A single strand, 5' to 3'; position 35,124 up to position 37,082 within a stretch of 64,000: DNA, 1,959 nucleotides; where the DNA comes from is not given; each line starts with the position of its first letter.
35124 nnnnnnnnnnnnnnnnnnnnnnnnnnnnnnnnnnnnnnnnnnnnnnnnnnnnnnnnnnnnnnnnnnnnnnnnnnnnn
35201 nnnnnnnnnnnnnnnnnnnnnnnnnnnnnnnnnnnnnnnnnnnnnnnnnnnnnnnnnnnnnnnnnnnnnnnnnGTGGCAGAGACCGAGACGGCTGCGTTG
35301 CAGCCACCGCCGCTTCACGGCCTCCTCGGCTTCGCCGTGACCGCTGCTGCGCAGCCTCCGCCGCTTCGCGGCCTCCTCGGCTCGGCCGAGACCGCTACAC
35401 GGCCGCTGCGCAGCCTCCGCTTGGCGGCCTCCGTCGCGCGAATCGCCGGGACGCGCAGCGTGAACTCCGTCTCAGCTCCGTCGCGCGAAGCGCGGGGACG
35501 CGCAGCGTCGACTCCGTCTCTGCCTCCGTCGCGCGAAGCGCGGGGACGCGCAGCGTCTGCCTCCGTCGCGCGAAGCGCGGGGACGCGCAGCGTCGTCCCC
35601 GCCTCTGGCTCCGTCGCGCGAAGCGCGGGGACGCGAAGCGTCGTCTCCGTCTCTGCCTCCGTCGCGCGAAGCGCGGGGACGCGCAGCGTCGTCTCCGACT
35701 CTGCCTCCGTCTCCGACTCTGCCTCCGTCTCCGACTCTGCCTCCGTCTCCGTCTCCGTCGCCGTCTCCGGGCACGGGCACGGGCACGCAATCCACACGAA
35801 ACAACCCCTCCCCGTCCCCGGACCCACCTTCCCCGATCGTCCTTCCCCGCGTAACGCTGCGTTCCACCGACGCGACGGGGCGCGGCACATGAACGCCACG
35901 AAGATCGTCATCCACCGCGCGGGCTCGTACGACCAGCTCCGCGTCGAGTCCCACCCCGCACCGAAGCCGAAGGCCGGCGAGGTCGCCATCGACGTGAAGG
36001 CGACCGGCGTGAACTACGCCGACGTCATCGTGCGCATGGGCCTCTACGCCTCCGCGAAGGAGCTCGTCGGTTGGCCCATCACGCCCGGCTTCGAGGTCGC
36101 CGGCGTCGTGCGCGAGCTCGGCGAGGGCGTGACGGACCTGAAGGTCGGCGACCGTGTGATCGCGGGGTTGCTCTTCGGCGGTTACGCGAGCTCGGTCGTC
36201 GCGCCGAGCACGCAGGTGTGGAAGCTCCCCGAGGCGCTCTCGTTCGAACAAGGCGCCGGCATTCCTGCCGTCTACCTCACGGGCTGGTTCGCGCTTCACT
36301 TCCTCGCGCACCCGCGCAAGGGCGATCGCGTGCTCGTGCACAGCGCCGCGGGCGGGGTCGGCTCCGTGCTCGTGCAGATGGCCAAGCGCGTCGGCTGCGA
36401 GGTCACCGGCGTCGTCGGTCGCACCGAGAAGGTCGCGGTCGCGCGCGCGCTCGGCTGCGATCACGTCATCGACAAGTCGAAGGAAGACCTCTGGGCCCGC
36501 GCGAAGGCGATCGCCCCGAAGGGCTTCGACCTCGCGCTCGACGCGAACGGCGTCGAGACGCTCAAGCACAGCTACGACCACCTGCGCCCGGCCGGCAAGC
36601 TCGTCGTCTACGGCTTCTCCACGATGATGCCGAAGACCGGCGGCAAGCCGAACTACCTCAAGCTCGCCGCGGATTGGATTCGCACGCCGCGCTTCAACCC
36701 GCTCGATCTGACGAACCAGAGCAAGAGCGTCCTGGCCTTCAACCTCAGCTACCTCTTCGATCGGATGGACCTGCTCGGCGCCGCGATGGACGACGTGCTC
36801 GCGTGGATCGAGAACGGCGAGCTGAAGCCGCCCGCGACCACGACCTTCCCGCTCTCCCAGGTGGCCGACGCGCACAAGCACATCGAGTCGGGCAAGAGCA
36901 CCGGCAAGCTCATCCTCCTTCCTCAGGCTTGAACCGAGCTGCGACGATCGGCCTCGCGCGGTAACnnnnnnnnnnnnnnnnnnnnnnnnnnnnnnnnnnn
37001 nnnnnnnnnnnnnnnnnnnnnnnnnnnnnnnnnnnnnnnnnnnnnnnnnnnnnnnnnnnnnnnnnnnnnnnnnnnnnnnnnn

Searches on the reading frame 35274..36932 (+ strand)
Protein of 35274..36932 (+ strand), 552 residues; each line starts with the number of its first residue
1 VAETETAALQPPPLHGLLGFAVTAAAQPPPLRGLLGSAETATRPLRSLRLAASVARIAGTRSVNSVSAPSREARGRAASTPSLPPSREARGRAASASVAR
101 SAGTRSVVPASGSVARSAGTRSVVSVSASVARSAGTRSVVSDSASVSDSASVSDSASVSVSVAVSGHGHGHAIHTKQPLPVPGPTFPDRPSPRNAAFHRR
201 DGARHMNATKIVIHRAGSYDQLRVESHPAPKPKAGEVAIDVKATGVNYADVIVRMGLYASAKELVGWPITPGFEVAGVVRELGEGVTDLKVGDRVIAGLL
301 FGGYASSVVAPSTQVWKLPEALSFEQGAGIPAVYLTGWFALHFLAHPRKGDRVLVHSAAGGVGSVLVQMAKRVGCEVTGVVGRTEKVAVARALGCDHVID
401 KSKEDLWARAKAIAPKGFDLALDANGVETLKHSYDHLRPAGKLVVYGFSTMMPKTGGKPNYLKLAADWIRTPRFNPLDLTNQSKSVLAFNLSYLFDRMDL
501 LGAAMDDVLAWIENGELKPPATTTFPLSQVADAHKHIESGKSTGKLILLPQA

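Call 106: search_protein_families(library=pfam, proteins=[window:35274-36932:+], max_evalue=0.001)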
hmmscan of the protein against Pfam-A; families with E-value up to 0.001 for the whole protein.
window:35274-36932:+ (552 aa): 3 families
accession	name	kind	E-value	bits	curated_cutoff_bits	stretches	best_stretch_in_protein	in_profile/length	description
PF13602.12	ADH_zinc_N_2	-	1.5e-23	84.6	27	1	393-548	1-134/134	Zinc-binding dehydrogenase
PF00107.32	ADH_zinc_N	-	7.6e-22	78.1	31.8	1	361-452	1-94/129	Zinc-binding dehydrogenase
PF08240.17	ADH_N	-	8.4e-17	61.8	23.5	1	234-320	2-104/104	Alcohol dehydrogenase GroES-like domain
